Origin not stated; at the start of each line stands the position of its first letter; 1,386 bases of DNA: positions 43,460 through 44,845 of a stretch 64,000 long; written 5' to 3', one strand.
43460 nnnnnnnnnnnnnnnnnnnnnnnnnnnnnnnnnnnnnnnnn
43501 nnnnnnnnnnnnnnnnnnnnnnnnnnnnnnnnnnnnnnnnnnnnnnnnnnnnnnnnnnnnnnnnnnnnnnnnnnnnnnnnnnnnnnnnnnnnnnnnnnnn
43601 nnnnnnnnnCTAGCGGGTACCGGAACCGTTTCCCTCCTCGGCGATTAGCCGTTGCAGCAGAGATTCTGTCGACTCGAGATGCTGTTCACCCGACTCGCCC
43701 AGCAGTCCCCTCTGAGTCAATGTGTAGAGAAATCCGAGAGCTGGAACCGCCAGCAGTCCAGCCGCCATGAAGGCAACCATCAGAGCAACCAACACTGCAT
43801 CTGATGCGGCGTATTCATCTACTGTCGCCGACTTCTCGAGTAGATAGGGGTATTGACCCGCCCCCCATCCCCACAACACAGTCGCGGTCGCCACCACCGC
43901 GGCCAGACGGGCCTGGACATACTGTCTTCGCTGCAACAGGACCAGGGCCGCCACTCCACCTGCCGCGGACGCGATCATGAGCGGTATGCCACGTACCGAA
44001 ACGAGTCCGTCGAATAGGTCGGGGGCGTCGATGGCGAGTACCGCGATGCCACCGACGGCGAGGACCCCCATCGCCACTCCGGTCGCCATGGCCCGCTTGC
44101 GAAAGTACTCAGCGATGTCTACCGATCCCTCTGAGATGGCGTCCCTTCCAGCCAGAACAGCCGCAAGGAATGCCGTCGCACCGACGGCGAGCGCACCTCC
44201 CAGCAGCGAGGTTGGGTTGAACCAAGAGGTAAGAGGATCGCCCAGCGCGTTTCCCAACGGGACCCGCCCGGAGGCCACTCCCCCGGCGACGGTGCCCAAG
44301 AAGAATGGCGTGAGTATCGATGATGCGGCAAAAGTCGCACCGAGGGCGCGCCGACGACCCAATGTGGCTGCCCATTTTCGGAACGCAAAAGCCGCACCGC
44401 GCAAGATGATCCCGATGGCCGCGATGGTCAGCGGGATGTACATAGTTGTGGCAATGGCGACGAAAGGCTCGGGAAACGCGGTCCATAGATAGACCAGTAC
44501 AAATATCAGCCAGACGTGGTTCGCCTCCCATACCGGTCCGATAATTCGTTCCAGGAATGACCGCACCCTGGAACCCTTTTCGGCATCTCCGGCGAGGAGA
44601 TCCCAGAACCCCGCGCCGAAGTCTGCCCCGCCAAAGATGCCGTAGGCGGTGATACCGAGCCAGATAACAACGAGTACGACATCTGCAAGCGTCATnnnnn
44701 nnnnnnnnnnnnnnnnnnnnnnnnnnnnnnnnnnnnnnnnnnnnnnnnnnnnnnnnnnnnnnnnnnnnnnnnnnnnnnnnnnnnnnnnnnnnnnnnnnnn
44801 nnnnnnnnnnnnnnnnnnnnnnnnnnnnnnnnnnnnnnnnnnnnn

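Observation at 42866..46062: cydA-cydB followed by a membrane cytochrome c whose anchor resembles cytochrome b helix A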

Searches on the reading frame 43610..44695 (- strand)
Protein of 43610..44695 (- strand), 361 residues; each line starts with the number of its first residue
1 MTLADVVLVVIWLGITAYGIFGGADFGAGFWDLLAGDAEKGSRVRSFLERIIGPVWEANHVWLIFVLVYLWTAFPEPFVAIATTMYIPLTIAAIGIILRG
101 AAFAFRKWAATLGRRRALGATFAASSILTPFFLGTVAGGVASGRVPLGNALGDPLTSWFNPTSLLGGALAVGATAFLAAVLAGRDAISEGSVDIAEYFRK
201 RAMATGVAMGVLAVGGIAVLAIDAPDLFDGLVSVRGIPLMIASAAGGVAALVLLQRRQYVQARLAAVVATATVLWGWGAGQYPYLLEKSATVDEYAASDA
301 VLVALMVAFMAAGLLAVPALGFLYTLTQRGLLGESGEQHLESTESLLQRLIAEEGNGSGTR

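Call 3: search_protein_families(library=pfam, proteins=[window:43610-44695:-], max_evalue=0.1)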
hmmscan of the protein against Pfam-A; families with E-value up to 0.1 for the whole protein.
window:43610-44695:- (361 aa): 1 family
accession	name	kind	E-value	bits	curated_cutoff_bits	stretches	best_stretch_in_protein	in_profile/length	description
PF02322.20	Cyt_bd_oxida_II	-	7.4e-56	190.2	35.6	1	4-326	2-301/302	Cytochrome bd terminal oxidase subunit II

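Call 16: list_cluster_members(proteins=[P0001, P0097, window:43610-44695:-])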
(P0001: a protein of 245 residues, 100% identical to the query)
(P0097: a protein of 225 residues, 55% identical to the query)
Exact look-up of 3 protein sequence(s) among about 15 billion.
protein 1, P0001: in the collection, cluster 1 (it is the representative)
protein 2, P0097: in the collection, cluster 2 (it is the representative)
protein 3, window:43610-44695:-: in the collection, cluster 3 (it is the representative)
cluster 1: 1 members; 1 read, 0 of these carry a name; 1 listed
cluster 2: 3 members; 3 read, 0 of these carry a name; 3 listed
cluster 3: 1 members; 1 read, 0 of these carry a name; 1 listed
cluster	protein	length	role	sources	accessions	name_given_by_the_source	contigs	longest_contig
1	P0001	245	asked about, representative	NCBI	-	-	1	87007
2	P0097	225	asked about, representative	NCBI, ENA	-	-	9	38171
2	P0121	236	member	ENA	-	-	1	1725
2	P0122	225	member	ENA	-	-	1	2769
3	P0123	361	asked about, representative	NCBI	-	-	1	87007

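Call 19: find_homologous_proteins(query=window:43610-44695:-, max_evalue=1e-30)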
Query window:43610-44695:- (361 aa): 7992 proteins with E <= 1e-30 among 8000 candidates; the best 120 are listed.
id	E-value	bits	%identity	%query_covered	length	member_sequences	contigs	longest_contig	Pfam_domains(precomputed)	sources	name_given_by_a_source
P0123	3.7e-222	755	100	100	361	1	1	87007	PF02322.21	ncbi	-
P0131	3.2e-184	630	82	98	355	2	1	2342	PF02322.21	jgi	jgi:cytochrome d ubiquinol oxidase subunit II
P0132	3.1e-180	617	81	98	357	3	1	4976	PF02322.21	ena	-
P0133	9.3e-175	599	81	98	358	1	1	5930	PF02322.21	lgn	-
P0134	1.6e-174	598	80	98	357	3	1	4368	PF02322.21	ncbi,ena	-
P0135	4.8e-170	583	79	97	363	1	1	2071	PF02322.21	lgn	-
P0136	5.7e-170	583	78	99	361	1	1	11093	PF02322.21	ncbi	-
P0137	3.5e-169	580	76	98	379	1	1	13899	PF02322.21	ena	-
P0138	1.0e-168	579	78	97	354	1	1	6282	PF02322.21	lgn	-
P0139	7.6e-165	566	73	99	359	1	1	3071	PF02322.21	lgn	-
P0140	3.1e-164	564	75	97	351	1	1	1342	PF02322.21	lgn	-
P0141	1.5e-161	555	75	97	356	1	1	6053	PF02322.21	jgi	jgi:cytochrome d ubiquinol oxidase subunit II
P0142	1.9e-160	552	73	99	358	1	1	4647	PF02322.21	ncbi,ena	-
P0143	1.7e-158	545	75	97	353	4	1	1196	PF02322.21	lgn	-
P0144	7.0e-158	543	72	99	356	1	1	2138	PF02322.21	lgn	-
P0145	2.6e-157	541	73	99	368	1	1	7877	PF02322.21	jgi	jgi:cytochrome d ubiquinol oxidase subunit II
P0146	3.1e-157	541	71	99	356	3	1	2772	PF02322.21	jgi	jgi:cytochrome d ubiquinol oxidase subunit II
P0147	3.0e-156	538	72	99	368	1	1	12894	PF02322.21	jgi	jgi:cytochrome d ubiquinol oxidase subunit II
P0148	5.2e-156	537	71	97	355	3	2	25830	PF02322.21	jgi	jgi:cytochrome d ubiquinol oxidase subunit II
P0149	5.1e-155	534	71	98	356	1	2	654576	PF02322.21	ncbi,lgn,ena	ncbi:MAG: cytochrome d ubiquinol oxidase subunit II [Acidimicrobiia bacterium]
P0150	8.9e-154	530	71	98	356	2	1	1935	PF02322.21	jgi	-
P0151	1.6e-153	529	71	98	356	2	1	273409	PF02322.21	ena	-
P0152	2.6e-150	518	70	98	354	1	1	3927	PF02322.21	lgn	-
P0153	5.8e-149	514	71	97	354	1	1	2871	PF02322.21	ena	-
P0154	7.2e-147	507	69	97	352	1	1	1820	PF02322.21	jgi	jgi:cytochrome d ubiquinol oxidase subunit II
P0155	2.7e-145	502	68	98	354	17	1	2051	PF02322.21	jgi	-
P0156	2.8e-144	499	69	97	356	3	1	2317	PF02322.21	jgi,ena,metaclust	metaclust:\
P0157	3.1e-144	498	68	97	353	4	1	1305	PF02322.21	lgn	-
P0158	9.6e-144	497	67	97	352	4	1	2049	PF02322.21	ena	-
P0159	1.3e-142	493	66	97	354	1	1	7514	PF02322.21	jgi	jgi:cytochrome d ubiquinol oxidase subunit II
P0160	1.4e-142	493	68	97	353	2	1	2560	PF02322.21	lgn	-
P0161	1.7e-141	489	67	97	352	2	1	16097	PF02322.21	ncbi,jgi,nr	ncbi:MAG: cytochrome d ubiquinol oxidase subunit II [Actinobacteria bacterium]|nr:cytochrome d ubiqu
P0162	2.4e-141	489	66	97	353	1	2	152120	PF02322.21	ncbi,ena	-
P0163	2.6e-139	482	66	97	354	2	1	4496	PF02322.21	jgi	jgi:cytochrome d ubiquinol oxidase subunit II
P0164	8.2e-139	481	67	96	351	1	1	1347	PF02322.21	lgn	-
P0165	1.5e-138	480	67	98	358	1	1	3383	PF02322.21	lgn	-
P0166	5.3e-138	478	67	97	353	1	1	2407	PF02322.21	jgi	jgi:cytochrome d ubiquinol oxidase subunit II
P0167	8.0e-138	477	67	96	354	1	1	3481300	PF02322.21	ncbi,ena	-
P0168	2.3e-137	476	68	93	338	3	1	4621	PF02322.21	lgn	-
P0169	3.9e-137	475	65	97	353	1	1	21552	PF02322.21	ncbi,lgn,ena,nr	ncbi:MAG: cytochrome d ubiquinol oxidase subunit II [Gammaproteobacteria bacterium]|nr:cytochrome d 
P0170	1.6e-136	473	66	97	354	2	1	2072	PF02322.21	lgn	-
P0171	1.4e-134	467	66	96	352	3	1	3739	PF02322.21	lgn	-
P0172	3.7e-134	465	64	99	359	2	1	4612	PF02322.21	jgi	jgi:cytochrome d ubiquinol oxidase subunit II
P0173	3.3e-133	462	64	97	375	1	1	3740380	PF02322.21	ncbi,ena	-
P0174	7.7e-133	461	63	98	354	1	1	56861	PF02322.21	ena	-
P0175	1.0e-132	461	64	98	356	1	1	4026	PF02322.21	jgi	jgi:cytochrome d ubiquinol oxidase subunit II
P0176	1.9e-132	460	64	98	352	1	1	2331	PF02322.21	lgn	-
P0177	2.0e-132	460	63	98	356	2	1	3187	PF02322.21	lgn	-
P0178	4.7e-132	458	63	96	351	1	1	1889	PF02322.21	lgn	-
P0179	7.8e-132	458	64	96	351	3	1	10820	PF02322.21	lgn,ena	-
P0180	1.2e-131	457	63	96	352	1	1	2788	PF02322.21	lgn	-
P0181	1.4e-131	457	65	97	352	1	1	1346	PF02322.21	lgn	-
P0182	2.2e-130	453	63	98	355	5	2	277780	PF02322.21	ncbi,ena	-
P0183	3.2e-130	452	61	98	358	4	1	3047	PF02322.21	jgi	jgi:cytochrome d ubiquinol oxidase subunit II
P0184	3.7e-130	452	62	96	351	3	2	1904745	PF02322.21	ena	-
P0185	5.9e-130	451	63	99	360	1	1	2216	PF02322.21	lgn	-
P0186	6.2e-130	451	63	96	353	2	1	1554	PF02322.21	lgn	-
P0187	7.9e-130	451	63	96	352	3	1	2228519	PF02322.21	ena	-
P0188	1.1e-129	451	63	98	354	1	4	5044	PF02322.21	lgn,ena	-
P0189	1.7e-129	450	63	97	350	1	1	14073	PF02322.21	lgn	-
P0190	2.5e-129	449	64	98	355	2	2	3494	PF02322.21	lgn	-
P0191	3.0e-129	449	62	99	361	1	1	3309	PF02322.21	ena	-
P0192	8.9e-129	448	62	98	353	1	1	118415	PF02322.21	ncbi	-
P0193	9.6e-129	447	62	94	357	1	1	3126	PF02322.21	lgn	-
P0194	9.8e-129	447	64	97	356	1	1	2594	PF02322.21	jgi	jgi:cytochrome d ubiquinol oxidase subunit II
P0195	1.1e-128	447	61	100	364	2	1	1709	PF02322.21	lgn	-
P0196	1.1e-128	447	60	99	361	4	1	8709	PF02322.21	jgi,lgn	jgi:cytochrome d ubiquinol oxidase subunit II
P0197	1.2e-128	447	63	96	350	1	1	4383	PF02322.21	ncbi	-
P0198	1.3e-128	447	61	98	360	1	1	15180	PF02322.21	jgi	jgi:cytochrome d ubiquinol oxidase subunit II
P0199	1.4e-128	447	63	96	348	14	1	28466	PF02322.21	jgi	-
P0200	2.2e-128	446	63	99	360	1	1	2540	PF02322.21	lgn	-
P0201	4.3e-128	445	64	97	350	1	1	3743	PF02322.21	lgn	-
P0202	6.3e-128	445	62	96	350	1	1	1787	PF02322.21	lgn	-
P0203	9.0e-128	444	61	100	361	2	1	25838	PF02322.21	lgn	-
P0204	1.1e-127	444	64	96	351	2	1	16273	PF02322.21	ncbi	-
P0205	1.6e-127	443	60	97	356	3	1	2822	PF02322.21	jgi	jgi:cytochrome d ubiquinol oxidase subunit II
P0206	1.8e-127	443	61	99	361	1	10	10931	PF02322.21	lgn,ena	-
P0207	1.9e-127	443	61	98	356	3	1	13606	PF02322.21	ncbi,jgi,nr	ncbi:cytochrome d ubiquinol oxidase subunit II [bacterium]|nr:cytochrome d ubiquinol oxidase subunit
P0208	2.5e-127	443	61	98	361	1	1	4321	PF02322.21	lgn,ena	-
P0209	2.7e-127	443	61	99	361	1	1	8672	PF02322.21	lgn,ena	-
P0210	2.7e-127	443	62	96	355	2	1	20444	PF02322.21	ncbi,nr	ncbi:MAG: cytochrome d ubiquinol oxidase subunit II [Actinobacteria bacterium]|nr:MAG: cytochrome d 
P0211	3.4e-127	442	61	96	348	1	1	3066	PF02322.21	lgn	-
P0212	3.5e-127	442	63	97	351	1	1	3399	PF02322.21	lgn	-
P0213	3.7e-127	442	62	96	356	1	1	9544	PF02322.21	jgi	jgi:cytochrome bd ubiquinol oxidase subunit II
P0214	4.5e-127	442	63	96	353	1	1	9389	PF02322.21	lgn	-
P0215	5.3e-127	442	62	96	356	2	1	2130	PF02322.21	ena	-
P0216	5.6e-127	442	62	97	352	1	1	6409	PF02322.21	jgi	jgi:cytochrome d ubiquinol oxidase subunit II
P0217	6.6e-127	441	60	96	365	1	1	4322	PF02322.21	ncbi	ncbi:MAG: cytochrome d ubiquinol oxidase subunit II [Acidimicrobiia bacterium]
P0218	8.6e-127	441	61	98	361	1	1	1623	PF02322.21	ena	-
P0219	1.1e-126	441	62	97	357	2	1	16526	PF02322.21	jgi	jgi:cytochrome d ubiquinol oxidase subunit II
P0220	2.9e-126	439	63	96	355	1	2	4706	PF02322.21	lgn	-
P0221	3.8e-126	439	62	97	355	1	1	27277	PF02322.21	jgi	jgi:cytochrome d ubiquinol oxidase subunit II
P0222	8.3e-126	438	63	96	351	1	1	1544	PF02322.21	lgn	-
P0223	9.5e-126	438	60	99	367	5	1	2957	PF02322.21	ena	-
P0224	2.0e-125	437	62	96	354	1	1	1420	PF02322.21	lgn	-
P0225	2.5e-125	436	63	92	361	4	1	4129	PF02322.21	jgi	jgi:cytochrome d ubiquinol oxidase subunit II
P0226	6.4e-125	435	59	100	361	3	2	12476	PF02322.21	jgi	jgi:cytochrome d ubiquinol oxidase subunit II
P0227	7.7e-125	435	63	96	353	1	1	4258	PF02322.21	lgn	-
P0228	8.7e-125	434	60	99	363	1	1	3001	PF02322.21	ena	-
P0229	1.1e-124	434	58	99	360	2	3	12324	PF02322.21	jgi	jgi:cytochrome d ubiquinol oxidase subunit II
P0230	2.4e-124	433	60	98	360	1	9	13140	PF02322.21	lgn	-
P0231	6.8e-124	432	61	98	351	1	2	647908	PF02322.21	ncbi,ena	-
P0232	7.5e-124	431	62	97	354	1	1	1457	PF02322.21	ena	-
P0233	8.6e-124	431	60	96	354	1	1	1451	PF02322.21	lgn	-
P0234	1.4e-123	431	60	96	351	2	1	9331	PF02322.21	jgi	jgi:cytochrome bd ubiquinol oxidase subunit II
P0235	1.8e-123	430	59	99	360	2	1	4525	PF02322.21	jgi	jgi:cytochrome d ubiquinol oxidase subunit II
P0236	2.9e-123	429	61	96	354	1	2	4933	PF02322.21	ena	-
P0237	4.3e-123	429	63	94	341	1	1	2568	PF02322.21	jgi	jgi:cytochrome d ubiquinol oxidase subunit II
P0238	4.8e-123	429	61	96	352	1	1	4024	PF02322.21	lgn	-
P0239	5.1e-123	429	57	100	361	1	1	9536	PF02322.21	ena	-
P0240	6.8e-123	428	60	94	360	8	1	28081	PF02322.21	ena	-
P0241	8.1e-123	428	62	96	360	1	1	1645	PF02322.21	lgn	-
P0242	9.6e-123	428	59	99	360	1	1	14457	PF02322.21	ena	-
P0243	2.0e-122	427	61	96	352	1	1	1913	PF02322.21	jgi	jgi:cytochrome d ubiquinol oxidase subunit II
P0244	2.6e-122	426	60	95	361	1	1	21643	PF02322.21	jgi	jgi:cytochrome d ubiquinol oxidase subunit II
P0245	2.8e-122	426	60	99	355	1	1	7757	PF02322.21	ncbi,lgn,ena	-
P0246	3.1e-122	426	61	96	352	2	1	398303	PF02322.21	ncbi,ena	-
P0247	3.5e-122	426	58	99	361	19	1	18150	PF02322.21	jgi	jgi:cytochrome d ubiquinol oxidase subunit II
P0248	4.2e-122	426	63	91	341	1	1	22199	PF02322.21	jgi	-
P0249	1.7e-121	424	62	91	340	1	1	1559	PF02322.21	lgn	-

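Call 20: find_encoding_contigs(protein=P0136, flank=6000, max_places=2)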
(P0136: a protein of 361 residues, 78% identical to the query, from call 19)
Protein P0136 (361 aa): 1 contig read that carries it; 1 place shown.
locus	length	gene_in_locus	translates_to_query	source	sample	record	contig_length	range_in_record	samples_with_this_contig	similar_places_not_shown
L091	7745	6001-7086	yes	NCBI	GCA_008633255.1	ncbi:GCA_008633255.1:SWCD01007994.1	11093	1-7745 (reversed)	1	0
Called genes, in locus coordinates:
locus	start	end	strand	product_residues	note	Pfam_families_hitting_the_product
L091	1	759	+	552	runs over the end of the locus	PF14691:Fer4_20, PF01946:Thi4 (weak), PF01266:DAO (weak), PF07992:Pyr_redox_2, PF12831:FAD_oxidored (weak), PF13450:NAD_binding_8, PF01593:Amino_oxidase (weak), PF13738:Pyr_redox_3, +4 more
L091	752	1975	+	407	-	PF01855:POR_N, PF17147:PFOR_II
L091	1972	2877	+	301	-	PF02775:TPP_enzyme_C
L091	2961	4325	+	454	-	PF21294:Polysacc_lyase_14, PF00395:SLH (faint)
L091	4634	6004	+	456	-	PF01654:Cyt_bd_oxida_I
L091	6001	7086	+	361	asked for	PF02322:Cyt_bd_oxida_II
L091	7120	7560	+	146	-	PF11255:DUF3054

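Call 21: find_encoding_contigs(protein=P0137, flank=6000, max_places=2)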
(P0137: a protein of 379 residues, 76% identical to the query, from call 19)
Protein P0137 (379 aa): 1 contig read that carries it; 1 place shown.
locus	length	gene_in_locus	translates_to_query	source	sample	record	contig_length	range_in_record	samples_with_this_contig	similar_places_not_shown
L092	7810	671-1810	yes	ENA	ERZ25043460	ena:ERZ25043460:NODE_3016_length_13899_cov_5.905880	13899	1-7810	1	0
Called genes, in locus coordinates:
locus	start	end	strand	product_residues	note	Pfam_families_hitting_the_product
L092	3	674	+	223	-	?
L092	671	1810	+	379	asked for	PF02322:Cyt_bd_oxida_II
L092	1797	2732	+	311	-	-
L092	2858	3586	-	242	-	PF19927:DUF6390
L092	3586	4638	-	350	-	PF21948:LplA-B_cat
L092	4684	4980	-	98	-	PF01455:HupF_HypC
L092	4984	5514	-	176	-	PF01750:HycI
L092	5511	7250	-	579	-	PF27537:HoxH, PF00374:NiFeSe_Hases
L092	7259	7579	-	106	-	-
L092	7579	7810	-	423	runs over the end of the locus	PF12837:Fer4_6 (faint), PF13183:Fer4_8, PF13237:Fer4_10 (faint), PF13534:Fer4_17, PF02754:CCG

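Call 22: find_encoding_contigs(protein=P0133, flank=6000, max_places=2)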
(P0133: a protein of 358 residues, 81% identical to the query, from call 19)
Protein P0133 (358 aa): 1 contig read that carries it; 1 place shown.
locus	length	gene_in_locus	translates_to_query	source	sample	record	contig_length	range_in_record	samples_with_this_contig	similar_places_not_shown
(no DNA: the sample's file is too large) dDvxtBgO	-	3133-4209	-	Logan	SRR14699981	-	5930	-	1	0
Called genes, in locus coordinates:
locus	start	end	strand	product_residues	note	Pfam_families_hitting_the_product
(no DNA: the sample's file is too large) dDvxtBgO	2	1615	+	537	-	?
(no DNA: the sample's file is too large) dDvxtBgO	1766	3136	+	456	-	PF01654:Cyt_bd_oxida_I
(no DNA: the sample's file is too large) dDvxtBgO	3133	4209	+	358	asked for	PF02322:Cyt_bd_oxida_II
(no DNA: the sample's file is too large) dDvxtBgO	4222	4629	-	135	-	-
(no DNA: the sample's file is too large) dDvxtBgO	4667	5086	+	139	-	PF11255:DUF3054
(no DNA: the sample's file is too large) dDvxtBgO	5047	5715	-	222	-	PF03372:Exo_endo_phos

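Call 31: search_protein_families(library=pfam, proteins=[L092:1797-2732:+], max_evalue=0.01)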
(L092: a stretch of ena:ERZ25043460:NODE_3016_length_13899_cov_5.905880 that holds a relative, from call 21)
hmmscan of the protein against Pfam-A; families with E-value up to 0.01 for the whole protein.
L092:1797-2732:+ (311 aa): 0 families
